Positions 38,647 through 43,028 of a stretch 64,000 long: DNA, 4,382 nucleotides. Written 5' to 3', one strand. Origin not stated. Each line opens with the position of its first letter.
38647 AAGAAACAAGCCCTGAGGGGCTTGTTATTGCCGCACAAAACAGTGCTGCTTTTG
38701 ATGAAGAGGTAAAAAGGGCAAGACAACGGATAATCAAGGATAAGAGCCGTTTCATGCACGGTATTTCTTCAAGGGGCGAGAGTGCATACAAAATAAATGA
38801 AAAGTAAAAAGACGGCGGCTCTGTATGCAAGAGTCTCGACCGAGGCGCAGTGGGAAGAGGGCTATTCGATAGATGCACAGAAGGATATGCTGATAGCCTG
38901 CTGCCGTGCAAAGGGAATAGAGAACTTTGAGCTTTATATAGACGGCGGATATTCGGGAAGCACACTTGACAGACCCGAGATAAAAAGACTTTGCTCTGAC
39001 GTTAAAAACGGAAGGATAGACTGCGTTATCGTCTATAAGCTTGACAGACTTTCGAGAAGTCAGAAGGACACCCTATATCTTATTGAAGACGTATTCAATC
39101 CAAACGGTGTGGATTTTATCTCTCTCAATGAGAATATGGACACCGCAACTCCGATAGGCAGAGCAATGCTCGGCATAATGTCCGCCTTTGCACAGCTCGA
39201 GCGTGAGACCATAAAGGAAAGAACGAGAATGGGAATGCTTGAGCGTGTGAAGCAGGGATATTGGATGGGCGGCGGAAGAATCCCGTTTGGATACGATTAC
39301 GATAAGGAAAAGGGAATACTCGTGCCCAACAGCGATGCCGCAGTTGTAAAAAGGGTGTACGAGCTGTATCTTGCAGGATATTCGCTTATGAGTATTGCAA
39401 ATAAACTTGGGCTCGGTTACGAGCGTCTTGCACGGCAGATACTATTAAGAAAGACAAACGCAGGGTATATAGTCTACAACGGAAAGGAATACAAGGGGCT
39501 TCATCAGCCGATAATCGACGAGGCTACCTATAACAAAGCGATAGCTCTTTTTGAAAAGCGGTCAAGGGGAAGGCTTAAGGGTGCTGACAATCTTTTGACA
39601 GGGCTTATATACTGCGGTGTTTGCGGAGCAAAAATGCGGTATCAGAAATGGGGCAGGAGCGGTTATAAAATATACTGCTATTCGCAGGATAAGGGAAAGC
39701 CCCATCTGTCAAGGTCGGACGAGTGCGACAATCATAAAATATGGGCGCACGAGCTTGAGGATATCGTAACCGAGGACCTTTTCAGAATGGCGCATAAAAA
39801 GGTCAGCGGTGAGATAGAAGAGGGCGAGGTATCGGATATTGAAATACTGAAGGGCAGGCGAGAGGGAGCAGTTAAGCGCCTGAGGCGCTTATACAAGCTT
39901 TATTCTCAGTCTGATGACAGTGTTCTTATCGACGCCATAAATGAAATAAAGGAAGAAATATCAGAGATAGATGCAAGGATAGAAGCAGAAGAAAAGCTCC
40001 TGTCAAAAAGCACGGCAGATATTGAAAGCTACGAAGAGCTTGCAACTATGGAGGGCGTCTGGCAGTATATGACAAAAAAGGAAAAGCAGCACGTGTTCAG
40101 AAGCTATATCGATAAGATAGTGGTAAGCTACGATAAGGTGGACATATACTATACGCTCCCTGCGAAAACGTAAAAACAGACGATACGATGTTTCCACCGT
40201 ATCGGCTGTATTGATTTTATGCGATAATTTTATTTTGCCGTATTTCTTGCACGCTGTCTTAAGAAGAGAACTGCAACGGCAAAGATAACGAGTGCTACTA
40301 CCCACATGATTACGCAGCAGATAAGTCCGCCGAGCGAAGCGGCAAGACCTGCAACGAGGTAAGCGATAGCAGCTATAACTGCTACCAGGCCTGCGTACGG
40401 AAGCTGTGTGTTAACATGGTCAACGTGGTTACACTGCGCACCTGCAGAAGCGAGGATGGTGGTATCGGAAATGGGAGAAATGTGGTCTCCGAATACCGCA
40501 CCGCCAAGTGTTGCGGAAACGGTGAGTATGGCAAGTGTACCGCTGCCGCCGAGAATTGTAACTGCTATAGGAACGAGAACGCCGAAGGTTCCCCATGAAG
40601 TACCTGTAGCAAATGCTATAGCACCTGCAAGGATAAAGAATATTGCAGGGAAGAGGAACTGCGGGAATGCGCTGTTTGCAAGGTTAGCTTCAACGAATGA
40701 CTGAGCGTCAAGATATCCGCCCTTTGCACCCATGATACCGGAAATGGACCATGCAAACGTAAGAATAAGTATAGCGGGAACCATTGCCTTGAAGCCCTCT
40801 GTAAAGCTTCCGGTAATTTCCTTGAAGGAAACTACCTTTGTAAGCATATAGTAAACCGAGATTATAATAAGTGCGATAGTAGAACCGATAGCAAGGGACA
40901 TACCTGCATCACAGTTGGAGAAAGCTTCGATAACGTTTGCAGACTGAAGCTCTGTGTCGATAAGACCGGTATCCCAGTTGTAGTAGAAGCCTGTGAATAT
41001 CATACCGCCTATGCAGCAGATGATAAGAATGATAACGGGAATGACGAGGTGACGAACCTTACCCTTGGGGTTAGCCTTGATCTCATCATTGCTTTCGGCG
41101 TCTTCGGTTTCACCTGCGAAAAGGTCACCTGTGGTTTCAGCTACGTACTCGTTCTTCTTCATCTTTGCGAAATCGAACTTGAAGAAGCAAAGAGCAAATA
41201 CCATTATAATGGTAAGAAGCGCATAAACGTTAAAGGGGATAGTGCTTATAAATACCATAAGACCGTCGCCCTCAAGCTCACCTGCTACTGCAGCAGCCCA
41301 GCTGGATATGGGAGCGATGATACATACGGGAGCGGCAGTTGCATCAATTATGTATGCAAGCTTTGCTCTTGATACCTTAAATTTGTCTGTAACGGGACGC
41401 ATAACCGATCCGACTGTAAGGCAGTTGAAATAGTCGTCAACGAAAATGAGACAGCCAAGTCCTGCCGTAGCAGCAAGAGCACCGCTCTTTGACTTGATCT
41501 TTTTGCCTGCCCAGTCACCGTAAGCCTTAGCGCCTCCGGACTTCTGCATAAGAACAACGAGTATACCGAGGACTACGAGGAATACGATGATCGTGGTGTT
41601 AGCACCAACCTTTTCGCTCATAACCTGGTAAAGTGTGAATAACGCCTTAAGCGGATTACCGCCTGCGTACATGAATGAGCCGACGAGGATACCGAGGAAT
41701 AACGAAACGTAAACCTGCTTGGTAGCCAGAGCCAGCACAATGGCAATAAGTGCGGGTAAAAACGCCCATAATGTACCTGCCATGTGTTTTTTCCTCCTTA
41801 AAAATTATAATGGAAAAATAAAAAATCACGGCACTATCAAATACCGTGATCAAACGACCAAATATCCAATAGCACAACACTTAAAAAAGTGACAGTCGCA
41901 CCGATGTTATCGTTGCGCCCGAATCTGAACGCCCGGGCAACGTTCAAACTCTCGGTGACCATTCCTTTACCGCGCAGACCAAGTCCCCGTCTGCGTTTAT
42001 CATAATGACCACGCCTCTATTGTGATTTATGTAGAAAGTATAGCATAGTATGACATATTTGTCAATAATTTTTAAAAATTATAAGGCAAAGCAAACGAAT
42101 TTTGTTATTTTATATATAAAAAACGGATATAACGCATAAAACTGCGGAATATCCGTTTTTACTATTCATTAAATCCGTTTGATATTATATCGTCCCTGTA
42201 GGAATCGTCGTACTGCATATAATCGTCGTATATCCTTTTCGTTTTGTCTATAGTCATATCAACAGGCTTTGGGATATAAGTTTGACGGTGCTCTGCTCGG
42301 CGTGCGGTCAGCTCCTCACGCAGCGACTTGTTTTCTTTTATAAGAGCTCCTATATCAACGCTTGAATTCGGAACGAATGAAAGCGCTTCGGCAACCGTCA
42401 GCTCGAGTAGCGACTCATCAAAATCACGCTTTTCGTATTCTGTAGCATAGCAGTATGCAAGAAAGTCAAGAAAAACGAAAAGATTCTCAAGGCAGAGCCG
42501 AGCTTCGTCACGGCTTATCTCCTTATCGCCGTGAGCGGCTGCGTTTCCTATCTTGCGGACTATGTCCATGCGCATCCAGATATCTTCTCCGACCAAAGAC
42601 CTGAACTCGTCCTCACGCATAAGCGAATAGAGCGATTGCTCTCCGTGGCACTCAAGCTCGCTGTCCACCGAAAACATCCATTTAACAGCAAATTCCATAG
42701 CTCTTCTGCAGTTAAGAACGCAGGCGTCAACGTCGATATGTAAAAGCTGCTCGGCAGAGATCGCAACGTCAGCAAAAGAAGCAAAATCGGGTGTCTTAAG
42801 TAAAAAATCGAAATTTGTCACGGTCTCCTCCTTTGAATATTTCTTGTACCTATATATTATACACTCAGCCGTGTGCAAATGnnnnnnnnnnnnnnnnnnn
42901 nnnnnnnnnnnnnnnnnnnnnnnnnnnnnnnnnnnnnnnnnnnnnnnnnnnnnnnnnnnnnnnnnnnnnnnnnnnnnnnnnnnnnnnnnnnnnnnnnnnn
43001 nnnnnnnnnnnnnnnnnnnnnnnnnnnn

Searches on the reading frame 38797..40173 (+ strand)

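Call 29: search_protein_families(library=pfam, proteins=[window:38797-40173:+], max_evalue=0.0001)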
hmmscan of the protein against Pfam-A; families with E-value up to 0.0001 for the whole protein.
window:38797-40173:+ (458 aa): 3 families
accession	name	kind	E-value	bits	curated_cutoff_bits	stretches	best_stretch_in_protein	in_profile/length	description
PF00239.26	Resolvase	-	1.3e-41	142.6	23.3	1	7-155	1-144/145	Resolvase, N terminal domain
PF13408.12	Zn_ribbon_recom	-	3.9e-12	46.8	25.3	1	266-328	1-57/58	Recombinase zinc beta ribbon domain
PF07508.19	Recombinase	-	3.2e-09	37.4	21.1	1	180-255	3-102/102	Recombinase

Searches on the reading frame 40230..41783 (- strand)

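Call 29: search_protein_families(library=pfam, proteins=[window:40230-41783:-], max_evalue=0.0001)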
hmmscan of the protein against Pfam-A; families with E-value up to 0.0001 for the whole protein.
window:40230-41783:- (517 aa): 1 family
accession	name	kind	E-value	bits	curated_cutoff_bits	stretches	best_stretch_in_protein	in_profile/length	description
PF03553.21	Na_H_antiporter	-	1.8e-50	172.3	23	1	177-480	35-303/303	Na+/H+ antiporter family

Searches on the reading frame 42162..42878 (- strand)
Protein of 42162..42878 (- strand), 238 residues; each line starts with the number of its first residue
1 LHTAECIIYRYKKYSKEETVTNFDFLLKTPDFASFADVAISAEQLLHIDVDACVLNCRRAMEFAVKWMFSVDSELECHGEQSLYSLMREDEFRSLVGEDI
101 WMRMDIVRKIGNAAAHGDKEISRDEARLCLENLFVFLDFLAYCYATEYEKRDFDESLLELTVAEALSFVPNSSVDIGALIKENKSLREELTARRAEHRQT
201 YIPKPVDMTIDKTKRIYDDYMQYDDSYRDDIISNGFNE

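Call 29: search_protein_families(library=pfam, proteins=[window:42162-42878:-], max_evalue=0.0001)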
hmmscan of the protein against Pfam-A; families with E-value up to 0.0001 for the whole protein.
window:42162-42878:- (238 aa): 1 family
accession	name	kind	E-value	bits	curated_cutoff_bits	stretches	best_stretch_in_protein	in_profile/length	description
PF13643.11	DUF4145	-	1.3e-12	48.1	23.1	1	42-132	3-86/88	Domain of unknown function (DUF4145)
